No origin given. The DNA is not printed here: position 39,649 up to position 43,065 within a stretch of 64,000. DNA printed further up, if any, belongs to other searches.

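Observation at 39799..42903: Single polypeptide fusing an MFS transporter domain to both LivF- and LivG-type ABC ATPases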

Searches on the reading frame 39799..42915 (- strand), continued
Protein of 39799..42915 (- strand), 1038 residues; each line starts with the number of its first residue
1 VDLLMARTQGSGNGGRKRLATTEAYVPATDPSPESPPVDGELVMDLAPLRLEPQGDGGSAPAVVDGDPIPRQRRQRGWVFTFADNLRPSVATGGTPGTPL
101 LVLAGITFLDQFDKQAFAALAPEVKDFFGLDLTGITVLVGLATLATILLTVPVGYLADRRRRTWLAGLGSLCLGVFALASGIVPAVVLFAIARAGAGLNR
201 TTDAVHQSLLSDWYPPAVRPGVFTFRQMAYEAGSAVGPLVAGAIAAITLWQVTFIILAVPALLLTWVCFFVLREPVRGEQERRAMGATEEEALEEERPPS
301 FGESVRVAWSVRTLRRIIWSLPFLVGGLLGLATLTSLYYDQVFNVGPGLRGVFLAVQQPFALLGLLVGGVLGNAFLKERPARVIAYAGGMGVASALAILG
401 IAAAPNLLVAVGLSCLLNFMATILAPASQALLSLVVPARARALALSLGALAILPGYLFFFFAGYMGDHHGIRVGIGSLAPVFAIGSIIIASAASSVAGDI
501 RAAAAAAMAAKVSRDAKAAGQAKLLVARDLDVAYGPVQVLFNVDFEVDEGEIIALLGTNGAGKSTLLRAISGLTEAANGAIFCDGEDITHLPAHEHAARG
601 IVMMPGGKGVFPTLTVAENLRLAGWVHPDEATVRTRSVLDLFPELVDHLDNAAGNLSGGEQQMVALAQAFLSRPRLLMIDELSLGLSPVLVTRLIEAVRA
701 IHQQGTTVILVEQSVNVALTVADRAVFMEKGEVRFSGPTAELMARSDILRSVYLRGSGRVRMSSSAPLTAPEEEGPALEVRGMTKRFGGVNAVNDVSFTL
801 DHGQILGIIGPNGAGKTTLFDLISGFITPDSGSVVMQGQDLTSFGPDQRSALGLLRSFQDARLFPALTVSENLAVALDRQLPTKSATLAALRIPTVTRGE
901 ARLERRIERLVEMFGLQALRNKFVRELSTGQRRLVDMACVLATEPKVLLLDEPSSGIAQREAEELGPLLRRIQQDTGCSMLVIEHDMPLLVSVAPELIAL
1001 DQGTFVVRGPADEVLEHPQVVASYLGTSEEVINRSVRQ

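Call 75: search_protein_families(library=pfam, proteins=[L136:5836-8160:+, L136:8157-11081:+, L136:4221-5693:-, L136:3365-4330:-, L136:11094-11942:-, L136:2514-3368:-], max_evalue=0.001)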
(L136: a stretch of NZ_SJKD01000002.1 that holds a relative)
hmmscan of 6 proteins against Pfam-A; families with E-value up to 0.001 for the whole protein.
L136:5836-8160:+ (774 aa): 3 families
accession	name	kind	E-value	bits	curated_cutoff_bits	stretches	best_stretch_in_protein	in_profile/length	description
PF07690.21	MFS_1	-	4.8e-28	98.5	33.4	1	102-467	4-346/347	Major Facilitator Superfamily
PF00005.33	ABC_tran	-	2.5e-26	93.3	25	1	552-694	3-134/137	ABC transporter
PF13304.12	AAA_21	-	3.3e-08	34.4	27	0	666-723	235-295/304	AAA domain, putative AbiEii toxin, Type IV TA system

L136:8157-11081:+ (974 aa): 4 families
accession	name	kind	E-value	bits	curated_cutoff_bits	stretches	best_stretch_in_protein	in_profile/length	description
PF02653.21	BPD_transp_2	-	4e-49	167.6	26.8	2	50-318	5-269/269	Branched-chain amino acid transport system / permease component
PF00005.33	ABC_tran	-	1.2e-27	97.7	25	1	728-884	2-136/137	ABC transporter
PF12399.14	BCA_ABC_TP_C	-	1.8e-10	40.6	25.5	1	935-957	2-24/27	Branched-chain amino acid ATP-binding cassette transporter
PF13304.12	AAA_21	-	0.00094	19.8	27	0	741-765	3-27/304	AAA domain, putative AbiEii toxin, Type IV TA system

L136:4221-5693:- (490 aa): 0 families

L136:3365-4330:- (321 aa): 0 families

L136:11094-11942:- (282 aa): 3 families
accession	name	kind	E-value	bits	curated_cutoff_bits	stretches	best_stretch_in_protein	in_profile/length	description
PF00106.31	adh_short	-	5.6e-45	153.7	26.6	1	8-203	2-191/195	short chain dehydrogenase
PF13561.12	adh_short_C2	-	1.8e-32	113.3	27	1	15-210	3-192/236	Enoyl-(Acyl carrier protein) reductase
PF08659.16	KR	-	7.5e-08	32.9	22.6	1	9-148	3-142/180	KR domain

L136:2514-3368:- (284 aa): 1 family
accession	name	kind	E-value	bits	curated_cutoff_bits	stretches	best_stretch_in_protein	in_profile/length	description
PF05544.16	Pro_racemase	-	4.1e-14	52.8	27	1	45-264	47-284/325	Proline racemase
